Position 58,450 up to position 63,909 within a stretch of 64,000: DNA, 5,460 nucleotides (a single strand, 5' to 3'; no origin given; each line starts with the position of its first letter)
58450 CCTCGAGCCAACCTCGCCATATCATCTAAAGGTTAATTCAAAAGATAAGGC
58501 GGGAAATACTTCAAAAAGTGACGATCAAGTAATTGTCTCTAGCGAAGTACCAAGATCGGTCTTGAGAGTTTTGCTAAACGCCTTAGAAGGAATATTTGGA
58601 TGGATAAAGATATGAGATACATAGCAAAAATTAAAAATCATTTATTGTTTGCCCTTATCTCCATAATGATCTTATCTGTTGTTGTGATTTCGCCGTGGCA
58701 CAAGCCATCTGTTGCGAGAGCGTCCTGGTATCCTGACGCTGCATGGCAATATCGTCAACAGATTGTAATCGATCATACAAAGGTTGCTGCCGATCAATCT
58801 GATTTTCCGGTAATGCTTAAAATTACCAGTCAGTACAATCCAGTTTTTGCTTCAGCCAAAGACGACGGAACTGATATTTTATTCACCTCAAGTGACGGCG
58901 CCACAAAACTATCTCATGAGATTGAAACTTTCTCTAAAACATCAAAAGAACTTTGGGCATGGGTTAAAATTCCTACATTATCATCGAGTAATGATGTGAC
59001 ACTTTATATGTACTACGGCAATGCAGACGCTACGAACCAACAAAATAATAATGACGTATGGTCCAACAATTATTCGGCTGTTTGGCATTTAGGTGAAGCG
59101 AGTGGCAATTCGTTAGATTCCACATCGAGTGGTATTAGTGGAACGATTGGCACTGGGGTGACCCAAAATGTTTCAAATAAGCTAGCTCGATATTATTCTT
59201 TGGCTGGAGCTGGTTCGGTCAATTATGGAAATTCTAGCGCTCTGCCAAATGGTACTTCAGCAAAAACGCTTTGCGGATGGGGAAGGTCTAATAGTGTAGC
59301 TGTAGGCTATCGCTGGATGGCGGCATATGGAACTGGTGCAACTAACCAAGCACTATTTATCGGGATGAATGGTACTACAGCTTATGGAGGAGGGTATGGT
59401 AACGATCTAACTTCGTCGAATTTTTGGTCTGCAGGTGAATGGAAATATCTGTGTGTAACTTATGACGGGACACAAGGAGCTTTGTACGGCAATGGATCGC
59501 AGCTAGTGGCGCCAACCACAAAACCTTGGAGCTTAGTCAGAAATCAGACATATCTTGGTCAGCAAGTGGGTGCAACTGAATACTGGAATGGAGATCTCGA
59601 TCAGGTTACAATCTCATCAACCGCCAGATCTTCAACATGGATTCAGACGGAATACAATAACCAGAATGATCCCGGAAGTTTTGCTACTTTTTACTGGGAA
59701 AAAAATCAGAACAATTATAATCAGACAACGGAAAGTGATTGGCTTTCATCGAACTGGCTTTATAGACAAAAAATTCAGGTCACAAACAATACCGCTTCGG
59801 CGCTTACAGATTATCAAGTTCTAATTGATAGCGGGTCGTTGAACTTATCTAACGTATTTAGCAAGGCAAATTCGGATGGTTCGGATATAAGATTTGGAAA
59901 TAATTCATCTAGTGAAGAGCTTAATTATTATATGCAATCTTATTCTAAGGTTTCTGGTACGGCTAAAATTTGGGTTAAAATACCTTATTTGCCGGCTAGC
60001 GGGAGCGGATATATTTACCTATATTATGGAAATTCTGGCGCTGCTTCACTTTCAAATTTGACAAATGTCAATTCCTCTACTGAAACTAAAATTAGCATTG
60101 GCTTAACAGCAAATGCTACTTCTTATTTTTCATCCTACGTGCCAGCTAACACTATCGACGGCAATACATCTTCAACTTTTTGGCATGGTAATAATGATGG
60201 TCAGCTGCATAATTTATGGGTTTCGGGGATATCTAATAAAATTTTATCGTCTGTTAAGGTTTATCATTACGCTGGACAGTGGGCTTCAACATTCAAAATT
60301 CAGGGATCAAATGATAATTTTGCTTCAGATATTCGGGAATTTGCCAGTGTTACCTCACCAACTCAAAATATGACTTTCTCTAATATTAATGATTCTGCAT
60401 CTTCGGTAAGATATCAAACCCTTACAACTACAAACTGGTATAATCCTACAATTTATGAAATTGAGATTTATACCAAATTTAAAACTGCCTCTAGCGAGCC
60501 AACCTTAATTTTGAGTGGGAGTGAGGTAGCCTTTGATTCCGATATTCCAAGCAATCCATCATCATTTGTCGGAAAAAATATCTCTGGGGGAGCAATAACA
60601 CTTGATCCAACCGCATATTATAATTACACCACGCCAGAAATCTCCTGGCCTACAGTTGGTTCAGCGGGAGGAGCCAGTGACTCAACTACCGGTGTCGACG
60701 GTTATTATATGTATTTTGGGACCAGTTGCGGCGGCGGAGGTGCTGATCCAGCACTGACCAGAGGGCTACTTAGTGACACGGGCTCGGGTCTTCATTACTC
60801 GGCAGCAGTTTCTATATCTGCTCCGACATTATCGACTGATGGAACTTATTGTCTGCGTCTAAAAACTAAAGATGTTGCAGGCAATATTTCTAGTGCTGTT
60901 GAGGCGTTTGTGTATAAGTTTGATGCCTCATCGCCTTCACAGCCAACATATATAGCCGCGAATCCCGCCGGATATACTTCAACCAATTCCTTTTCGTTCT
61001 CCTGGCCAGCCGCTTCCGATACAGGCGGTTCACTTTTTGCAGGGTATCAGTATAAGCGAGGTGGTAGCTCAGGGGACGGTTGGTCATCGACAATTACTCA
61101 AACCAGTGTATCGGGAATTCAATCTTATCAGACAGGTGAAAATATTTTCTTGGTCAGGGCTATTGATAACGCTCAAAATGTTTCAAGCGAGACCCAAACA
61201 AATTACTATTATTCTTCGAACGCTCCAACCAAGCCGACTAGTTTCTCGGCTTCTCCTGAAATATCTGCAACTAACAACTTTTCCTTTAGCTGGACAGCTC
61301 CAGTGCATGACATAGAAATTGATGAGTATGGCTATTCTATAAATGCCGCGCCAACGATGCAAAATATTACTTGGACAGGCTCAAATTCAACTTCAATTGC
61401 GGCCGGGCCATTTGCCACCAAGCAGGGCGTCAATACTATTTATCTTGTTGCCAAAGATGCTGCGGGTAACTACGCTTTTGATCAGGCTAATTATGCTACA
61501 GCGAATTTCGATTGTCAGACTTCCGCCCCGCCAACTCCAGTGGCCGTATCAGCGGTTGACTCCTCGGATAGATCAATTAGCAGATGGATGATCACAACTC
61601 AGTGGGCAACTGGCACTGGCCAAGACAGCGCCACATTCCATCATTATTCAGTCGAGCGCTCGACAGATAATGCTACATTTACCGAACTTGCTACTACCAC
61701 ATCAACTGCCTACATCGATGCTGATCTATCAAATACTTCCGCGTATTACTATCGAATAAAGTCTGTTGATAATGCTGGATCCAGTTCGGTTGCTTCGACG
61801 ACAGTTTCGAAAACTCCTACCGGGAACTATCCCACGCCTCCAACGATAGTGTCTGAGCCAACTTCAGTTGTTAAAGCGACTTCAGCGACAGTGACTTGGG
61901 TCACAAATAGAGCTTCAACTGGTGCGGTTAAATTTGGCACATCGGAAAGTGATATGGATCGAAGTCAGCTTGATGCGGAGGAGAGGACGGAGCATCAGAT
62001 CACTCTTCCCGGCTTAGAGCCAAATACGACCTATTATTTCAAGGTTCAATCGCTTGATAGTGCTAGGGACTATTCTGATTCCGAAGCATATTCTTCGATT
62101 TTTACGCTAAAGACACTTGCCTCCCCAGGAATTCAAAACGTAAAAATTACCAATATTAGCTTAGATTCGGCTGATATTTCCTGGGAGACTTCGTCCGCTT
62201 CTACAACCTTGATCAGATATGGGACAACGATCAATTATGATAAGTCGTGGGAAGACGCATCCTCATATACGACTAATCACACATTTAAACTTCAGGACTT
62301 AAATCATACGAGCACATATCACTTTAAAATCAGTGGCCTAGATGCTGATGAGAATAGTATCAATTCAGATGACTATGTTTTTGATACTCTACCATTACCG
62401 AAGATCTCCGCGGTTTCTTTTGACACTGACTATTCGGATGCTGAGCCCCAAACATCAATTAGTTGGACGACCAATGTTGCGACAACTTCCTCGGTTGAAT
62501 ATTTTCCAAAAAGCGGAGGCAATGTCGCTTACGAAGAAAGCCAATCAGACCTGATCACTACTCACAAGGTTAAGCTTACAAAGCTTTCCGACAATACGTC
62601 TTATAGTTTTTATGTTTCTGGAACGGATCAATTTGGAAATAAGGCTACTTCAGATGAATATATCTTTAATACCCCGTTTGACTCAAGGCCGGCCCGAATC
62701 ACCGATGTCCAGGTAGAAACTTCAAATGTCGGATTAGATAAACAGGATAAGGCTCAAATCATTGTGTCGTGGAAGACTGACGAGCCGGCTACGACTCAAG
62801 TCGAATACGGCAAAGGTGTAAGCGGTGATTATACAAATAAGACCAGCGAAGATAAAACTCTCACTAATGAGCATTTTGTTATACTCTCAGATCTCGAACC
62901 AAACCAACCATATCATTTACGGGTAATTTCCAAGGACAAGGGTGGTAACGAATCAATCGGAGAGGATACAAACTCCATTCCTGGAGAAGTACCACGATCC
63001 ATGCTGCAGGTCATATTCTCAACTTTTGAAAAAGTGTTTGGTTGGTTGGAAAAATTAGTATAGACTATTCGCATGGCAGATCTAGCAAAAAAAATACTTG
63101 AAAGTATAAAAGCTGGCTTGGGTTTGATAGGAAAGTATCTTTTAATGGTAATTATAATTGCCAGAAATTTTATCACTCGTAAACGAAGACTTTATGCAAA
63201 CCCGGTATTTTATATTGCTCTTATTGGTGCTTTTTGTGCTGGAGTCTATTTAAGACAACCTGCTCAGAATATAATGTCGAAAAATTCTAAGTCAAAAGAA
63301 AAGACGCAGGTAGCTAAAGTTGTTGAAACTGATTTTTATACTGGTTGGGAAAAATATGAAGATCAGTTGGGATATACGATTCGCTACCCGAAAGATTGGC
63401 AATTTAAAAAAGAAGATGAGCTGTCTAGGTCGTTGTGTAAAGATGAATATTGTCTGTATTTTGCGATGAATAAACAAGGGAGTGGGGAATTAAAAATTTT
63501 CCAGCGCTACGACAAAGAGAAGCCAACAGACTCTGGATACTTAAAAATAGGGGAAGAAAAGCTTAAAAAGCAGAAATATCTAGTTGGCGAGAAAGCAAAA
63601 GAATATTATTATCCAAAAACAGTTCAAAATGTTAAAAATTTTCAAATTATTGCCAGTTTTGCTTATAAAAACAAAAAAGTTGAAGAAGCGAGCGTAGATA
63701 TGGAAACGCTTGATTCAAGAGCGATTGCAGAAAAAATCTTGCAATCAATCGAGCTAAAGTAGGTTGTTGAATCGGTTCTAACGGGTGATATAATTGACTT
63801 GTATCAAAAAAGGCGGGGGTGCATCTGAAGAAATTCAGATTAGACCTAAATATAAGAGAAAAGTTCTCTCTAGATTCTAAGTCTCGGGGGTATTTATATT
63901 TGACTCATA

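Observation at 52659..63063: Two translationally coupled giant surface proteins sharing a conserved C-terminal tail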

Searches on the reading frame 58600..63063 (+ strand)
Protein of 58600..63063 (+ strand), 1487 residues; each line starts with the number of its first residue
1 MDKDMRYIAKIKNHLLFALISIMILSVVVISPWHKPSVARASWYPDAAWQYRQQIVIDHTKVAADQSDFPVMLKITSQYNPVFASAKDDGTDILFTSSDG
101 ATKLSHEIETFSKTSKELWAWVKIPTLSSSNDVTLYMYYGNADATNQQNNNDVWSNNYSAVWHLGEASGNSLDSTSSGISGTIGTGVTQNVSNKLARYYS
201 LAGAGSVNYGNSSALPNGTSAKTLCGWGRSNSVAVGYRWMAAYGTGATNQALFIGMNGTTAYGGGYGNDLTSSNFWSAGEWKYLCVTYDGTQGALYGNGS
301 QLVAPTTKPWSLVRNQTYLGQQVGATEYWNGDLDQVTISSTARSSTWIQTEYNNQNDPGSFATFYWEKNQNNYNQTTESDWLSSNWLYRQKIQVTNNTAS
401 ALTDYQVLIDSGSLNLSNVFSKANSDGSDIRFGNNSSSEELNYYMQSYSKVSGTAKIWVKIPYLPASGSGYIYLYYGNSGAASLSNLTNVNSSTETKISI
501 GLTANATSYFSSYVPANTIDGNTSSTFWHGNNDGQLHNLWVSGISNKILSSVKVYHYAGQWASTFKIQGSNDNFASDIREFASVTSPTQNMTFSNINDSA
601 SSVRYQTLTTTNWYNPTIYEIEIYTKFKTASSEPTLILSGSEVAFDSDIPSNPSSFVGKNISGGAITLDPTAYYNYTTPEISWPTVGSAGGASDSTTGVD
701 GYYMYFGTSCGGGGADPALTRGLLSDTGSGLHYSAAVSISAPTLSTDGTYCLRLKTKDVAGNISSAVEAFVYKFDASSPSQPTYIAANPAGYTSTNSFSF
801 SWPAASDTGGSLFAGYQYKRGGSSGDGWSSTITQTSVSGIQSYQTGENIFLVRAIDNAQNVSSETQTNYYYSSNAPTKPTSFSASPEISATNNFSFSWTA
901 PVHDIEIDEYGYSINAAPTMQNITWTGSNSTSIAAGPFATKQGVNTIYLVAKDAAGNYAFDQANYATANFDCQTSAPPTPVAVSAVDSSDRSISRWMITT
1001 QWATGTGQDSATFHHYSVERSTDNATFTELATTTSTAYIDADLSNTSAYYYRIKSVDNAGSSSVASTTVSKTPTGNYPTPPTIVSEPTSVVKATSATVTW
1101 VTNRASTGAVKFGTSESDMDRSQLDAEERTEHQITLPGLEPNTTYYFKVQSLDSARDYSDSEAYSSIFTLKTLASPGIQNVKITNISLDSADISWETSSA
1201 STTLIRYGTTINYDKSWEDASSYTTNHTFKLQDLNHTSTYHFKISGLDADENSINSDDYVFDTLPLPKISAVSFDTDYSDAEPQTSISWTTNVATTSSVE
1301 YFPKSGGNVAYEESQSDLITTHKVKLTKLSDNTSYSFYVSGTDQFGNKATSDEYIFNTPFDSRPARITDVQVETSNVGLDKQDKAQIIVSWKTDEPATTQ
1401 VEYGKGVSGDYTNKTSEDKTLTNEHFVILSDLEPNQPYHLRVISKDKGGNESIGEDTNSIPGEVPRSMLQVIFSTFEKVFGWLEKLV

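Call 7: search_protein_families(library=pfam, proteins=[window:58612-63060:+], max_evalue=0.01)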
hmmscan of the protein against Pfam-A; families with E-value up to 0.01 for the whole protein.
window:58612-63060:+ (1483 aa): 8 families
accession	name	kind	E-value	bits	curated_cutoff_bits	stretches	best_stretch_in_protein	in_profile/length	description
PF10102.14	DUF2341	-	1e-26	93.7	23.4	2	422-486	1-64/84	Domain of unknown function (DUF2341)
PF16656.11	Pur_ac_phosph_N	-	2.4e-18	66.9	30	4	1088-1168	11-93/93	Purple acid Phosphatase, N-terminal domain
PF00041.27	fn3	-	2e-17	63.6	25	2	1086-1151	10-72/84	Fibronectin type III domain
PF13385.13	Laminin_G_3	-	4.3e-11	43.6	27.6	1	209-345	12-151/151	Concanavalin A-like lectin/glucanases superfamily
PF09294.16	Interfer-bind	-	1.3e-05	25.9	21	0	1121-1154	58-93/104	Interferon-alpha/beta receptor, fibronectin type III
PF25059.1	FN3_DSCAM-DSCAML_C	-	1.3e-05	25.9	39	0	1020-1076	32-89/89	DSCAM/DSCAML C-terminal Fn3-like domain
PF22633.2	F5_F8_type_C_2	-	6.1e-05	24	27.8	1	513-593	1-80/91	NedA-like, galactose-binding domain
PF10179.15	NDNF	-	0.0094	16.4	27.3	0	1126-1155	87-116/127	Neuron-derived neurotrophic factor, first Fn(III) domain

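Call 19: search_protein_families(library=ncbifam, proteins=[window:58612-63060:+], max_evalue=0.01)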
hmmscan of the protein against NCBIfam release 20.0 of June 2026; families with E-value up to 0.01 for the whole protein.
window:58612-63060:+ (1483 aa): 3 families
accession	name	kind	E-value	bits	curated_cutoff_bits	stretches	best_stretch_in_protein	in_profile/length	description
NF041611.1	exoglucan_CbhB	equivalog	1.5e-08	33.2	1950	2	867-1075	701-892/997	exoglucanase CbhB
NF045522.1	MXAN_2561_fam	equivalog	3.3e-06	26.8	150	0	1380-1449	182-249/304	MXAN_2561 family MXYO-CTERM-anchored protein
NF047446.1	barrel_OmpL47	domain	1.9e-05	25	40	0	836-864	37-65/68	OmpL47-type beta-barrel domain-containing protein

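Call 69: find_encoding_contigs(protein=window:58612-63063:+, flank=10000, max_places=3)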
Protein window:58612-63063:+ (1483 aa): no gene with exactly this product is on record in the collection.

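Call 70: find_encoding_contigs(protein=window:58600-63063:+, flank=10000, max_places=3)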
Protein window:58600-63063:+ (1487 aa): no gene with exactly this product is on record in the collection.

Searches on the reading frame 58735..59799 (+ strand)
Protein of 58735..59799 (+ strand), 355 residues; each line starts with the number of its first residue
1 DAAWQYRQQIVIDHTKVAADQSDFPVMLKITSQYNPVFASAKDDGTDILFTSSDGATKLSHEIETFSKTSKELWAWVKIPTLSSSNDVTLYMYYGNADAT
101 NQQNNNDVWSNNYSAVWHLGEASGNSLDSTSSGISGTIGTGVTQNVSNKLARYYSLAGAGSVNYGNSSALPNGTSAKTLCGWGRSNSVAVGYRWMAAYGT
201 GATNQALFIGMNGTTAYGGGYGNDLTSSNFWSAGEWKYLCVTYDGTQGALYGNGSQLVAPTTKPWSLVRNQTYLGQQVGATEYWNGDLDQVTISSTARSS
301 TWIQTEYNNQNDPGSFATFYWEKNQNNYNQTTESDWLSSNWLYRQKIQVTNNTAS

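Call 66: search_protein_families(library=pfam, proteins=[window:58735-59799:+], max_evalue=1)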
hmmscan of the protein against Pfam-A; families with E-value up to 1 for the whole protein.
window:58735-59799:+ (355 aa): 2 families
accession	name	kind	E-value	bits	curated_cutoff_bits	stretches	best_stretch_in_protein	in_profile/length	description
PF13385.13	Laminin_G_3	-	4.1e-12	46.9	27.6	1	166-304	11-151/151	Concanavalin A-like lectin/glucanases superfamily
PF10102.14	DUF2341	-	5.9e-12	46.3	23.4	1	44-128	1-77/84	Domain of unknown function (DUF2341)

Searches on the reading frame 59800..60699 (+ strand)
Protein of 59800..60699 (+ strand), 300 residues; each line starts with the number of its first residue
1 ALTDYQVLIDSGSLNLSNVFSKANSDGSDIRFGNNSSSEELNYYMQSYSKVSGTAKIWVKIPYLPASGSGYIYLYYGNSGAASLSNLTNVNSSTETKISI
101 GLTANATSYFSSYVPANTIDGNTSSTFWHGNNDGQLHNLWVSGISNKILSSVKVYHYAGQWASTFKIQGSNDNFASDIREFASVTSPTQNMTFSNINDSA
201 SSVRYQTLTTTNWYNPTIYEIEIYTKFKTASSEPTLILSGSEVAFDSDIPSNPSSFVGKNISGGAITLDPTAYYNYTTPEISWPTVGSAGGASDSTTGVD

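Call 66: search_protein_families(library=pfam, proteins=[window:59800-60699:+], max_evalue=1)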
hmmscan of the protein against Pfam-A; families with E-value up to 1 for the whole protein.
window:59800-60699:+ (300 aa): 4 families
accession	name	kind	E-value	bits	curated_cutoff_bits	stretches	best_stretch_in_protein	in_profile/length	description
PF10102.14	DUF2341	-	1.4e-16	61.1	23.4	1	26-90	1-64/84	Domain of unknown function (DUF2341)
PF00754.31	F5_F8_type_C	-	1.5e-06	28.8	28.2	1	104-214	2-119/127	F5/8 type C domain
PF22633.2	F5_F8_type_C_2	-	1.9e-06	28.8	27.8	1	117-199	1-82/91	NedA-like, galactose-binding domain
PF02265.22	S1-P1_nuclease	-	0.074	13.3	29.5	1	121-209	136-221/258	S1/P1 Nuclease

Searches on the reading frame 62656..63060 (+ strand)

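Call 80: search_protein_families(library=ncbifam, proteins=[window:62656-63060:+], max_evalue=0.1)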
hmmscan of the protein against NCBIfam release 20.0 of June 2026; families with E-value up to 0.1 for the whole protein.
window:62656-63060:+ (135 aa): 1 family
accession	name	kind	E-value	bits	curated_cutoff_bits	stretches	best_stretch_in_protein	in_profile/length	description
NF045522.1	MXAN_2561_fam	equivalog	0.0004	20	150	1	31-101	181-249/304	MXAN_2561 family MXYO-CTERM-anchored protein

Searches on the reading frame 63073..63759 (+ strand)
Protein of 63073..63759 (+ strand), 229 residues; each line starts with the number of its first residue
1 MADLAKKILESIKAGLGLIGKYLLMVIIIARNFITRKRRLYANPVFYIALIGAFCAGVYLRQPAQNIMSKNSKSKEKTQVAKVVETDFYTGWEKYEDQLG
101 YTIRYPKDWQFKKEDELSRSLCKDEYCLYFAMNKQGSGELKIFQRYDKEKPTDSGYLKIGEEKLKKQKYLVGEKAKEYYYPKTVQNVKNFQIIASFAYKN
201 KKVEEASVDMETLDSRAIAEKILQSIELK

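Call 19: search_protein_families(library=ncbifam, proteins=[window:63073-63759:+], max_evalue=0.01)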
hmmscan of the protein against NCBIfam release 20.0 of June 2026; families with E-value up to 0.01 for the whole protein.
window:63073-63759:+ (229 aa): 0 families

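Call 31: search_protein_families(library=pfam, proteins=[window:63073-63759:+], max_evalue=0.001)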
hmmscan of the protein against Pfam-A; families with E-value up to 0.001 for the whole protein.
window:63073-63759:+ (229 aa): 0 families
